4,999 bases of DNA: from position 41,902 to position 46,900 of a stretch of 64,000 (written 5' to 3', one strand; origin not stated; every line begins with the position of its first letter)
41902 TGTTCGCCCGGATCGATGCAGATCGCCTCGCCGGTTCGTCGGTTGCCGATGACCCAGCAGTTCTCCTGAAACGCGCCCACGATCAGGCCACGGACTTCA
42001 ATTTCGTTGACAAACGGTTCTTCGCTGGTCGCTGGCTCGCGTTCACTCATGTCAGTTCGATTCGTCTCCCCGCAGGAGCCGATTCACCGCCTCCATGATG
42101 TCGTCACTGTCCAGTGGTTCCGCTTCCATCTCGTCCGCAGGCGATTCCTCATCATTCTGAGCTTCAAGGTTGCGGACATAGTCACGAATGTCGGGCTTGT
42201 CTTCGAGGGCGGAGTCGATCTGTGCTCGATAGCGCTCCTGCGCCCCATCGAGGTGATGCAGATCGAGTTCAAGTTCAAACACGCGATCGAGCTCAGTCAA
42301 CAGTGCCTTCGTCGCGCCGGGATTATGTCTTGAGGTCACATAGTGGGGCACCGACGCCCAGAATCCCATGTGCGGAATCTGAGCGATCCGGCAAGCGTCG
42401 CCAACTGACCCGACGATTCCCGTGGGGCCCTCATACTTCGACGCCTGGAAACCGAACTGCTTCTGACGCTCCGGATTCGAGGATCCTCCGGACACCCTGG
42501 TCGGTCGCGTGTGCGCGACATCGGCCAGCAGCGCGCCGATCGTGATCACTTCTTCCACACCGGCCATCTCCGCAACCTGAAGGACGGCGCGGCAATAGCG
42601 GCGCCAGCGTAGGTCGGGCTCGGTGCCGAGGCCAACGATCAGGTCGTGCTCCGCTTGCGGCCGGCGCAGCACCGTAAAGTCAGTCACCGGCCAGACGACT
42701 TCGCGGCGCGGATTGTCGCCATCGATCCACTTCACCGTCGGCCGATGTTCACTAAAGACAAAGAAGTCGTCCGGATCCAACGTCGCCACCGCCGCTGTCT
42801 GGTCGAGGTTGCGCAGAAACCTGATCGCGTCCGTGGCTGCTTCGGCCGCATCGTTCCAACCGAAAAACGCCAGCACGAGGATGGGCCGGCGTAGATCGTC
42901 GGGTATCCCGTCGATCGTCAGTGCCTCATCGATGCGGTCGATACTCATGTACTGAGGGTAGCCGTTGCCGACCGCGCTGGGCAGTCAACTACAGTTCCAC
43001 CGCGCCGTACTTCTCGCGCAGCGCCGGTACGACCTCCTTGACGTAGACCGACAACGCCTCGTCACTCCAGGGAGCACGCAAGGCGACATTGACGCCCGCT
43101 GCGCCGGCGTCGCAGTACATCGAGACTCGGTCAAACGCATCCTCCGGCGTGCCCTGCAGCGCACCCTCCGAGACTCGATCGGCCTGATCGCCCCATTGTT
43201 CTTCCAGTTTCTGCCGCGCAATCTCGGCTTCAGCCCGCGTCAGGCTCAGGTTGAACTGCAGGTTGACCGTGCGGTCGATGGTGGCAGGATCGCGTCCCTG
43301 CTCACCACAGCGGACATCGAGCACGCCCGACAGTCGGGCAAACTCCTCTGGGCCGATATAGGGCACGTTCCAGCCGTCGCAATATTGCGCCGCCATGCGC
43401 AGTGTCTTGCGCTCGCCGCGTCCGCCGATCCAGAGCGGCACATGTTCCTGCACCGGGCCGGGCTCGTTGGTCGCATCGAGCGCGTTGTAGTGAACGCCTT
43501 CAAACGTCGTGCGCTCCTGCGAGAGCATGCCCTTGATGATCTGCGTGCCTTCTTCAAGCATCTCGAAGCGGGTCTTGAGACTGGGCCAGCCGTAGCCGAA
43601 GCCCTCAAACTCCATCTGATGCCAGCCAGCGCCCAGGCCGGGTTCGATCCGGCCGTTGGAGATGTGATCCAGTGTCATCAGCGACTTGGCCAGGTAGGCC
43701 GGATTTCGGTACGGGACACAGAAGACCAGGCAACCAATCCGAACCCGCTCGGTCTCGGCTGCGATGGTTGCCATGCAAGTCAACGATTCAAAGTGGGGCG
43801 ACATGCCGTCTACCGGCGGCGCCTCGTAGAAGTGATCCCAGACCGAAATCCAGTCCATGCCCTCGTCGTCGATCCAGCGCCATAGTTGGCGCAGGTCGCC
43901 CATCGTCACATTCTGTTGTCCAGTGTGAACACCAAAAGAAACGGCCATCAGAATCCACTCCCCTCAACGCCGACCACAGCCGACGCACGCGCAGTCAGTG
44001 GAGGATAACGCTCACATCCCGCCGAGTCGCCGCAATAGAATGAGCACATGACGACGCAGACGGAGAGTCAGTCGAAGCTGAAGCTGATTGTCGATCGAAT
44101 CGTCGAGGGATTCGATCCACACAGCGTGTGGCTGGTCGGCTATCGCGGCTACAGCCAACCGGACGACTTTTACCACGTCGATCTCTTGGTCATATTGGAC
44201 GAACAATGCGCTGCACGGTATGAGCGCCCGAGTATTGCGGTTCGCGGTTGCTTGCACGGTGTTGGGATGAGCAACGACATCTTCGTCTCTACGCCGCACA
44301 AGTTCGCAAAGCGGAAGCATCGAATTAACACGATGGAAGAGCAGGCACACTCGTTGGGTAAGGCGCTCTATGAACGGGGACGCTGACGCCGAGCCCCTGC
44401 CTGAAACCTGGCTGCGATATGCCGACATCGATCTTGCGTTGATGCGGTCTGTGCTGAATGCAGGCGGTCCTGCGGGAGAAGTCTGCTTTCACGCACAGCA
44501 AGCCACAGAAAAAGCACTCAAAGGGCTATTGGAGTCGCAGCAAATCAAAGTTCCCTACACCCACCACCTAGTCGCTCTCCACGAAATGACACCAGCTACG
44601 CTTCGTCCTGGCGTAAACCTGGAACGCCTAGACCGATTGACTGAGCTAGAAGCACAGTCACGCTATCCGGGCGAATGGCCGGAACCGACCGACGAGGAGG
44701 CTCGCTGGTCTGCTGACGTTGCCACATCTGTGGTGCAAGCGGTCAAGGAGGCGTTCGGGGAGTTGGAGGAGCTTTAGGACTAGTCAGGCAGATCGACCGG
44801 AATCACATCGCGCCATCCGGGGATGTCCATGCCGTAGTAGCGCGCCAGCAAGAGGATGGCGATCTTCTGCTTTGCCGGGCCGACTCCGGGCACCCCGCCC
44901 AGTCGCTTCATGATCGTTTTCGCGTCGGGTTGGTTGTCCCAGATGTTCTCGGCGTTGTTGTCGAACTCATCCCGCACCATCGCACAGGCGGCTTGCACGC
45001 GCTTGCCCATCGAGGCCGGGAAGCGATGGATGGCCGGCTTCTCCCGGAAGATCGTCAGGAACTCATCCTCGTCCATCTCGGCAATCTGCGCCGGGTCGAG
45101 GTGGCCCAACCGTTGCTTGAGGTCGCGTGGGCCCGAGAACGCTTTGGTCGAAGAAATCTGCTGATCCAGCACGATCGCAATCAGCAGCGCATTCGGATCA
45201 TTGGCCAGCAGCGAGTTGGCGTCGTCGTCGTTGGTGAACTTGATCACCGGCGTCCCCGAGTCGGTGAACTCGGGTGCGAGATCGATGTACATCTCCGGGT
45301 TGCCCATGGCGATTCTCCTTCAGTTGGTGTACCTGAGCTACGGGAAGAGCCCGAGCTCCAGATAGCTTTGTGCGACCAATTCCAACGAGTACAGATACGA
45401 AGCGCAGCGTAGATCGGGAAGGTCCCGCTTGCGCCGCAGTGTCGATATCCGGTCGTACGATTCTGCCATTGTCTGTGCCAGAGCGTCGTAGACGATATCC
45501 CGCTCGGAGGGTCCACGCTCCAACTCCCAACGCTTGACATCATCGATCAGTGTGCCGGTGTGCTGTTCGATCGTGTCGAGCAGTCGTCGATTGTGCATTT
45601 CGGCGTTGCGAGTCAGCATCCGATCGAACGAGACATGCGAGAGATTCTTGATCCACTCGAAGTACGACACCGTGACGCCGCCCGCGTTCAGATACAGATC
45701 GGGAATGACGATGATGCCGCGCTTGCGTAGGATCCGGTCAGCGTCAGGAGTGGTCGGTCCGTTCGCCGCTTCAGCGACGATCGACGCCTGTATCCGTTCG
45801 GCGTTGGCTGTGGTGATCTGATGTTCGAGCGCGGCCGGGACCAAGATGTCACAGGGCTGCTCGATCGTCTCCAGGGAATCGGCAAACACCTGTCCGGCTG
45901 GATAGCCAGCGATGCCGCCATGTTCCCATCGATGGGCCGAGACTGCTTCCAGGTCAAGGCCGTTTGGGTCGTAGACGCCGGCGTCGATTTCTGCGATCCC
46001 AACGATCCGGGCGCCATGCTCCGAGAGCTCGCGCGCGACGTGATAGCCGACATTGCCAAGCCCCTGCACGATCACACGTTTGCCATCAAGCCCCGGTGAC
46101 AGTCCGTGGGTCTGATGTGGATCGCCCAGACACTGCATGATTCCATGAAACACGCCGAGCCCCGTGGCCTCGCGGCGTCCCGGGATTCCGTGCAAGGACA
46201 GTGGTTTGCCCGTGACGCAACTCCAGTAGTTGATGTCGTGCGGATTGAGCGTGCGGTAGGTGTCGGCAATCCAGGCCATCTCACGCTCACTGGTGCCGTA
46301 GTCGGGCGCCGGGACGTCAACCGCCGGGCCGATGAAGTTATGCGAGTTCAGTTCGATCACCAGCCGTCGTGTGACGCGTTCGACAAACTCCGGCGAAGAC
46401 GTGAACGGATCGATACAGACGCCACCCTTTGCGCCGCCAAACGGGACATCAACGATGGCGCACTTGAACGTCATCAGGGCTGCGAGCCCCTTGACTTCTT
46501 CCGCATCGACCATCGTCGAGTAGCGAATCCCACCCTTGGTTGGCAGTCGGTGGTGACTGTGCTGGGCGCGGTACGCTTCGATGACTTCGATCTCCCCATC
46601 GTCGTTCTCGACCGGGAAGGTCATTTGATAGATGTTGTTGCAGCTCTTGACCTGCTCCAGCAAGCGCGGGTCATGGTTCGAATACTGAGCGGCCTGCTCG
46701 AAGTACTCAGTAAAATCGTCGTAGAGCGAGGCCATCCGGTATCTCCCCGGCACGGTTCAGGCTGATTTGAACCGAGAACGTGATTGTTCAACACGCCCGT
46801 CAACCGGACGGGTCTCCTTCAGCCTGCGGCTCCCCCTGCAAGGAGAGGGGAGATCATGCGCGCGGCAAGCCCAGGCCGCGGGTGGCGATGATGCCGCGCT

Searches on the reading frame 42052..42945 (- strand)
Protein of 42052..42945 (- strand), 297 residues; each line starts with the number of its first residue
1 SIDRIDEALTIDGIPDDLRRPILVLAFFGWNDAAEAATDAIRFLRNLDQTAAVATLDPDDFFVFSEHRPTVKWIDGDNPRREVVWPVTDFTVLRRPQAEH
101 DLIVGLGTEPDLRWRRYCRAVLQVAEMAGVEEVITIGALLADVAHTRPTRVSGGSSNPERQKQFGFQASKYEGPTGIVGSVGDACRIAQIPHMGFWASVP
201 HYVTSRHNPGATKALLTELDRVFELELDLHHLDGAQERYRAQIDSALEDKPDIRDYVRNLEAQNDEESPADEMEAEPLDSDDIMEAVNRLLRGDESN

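Call 48: search_protein_families(library=pfam, proteins=[window:42052-42945:-], max_evalue=0.00001)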
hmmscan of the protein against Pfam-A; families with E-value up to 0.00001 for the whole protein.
window:42052-42945:- (297 aa): 1 family
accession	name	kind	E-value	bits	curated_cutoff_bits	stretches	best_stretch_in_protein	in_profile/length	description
PF09754.15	PAC2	-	7.3e-44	150.6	25.8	1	27-245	2-213/215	PAC2 family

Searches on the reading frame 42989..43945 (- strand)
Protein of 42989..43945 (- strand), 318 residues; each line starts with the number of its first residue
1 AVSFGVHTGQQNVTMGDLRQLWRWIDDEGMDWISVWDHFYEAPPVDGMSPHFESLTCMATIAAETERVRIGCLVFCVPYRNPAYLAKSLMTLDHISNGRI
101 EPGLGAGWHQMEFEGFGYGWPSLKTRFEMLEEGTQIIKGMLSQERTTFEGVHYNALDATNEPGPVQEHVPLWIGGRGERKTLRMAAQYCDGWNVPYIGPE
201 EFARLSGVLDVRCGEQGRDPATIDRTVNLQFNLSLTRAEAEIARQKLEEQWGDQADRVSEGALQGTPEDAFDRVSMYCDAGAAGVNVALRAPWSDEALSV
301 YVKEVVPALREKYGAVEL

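Call 48: search_protein_families(library=pfam, proteins=[window:42989-43945:-], max_evalue=0.00001)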
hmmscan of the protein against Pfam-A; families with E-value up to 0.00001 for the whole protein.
window:42989-43945:- (318 aa): 1 family
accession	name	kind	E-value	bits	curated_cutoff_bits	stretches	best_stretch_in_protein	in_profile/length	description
PF00296.26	Bac_luciferase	-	7.4e-44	150.8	27.9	1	8-251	15-245/314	Luciferase-like monooxygenase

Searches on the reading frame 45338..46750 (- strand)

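Call 48: search_protein_families(library=pfam, proteins=[window:45338-46750:-], max_evalue=0.00001)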
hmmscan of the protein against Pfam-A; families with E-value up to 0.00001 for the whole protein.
window:45338-46750:- (470 aa): 2 families
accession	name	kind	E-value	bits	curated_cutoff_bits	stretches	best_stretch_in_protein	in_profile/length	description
PF00208.27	ELFV_dehydrog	-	8e-55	186.6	23.4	1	188-378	2-193/241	Glutamate/Leucine/Phenylalanine/Valine dehydrogenase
PF02812.23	ELFV_dehydrog_N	-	2.8e-50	169.8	25.3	1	39-166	3-128/129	Glu/Leu/Phe/Val dehydrogenase, dimerisation domain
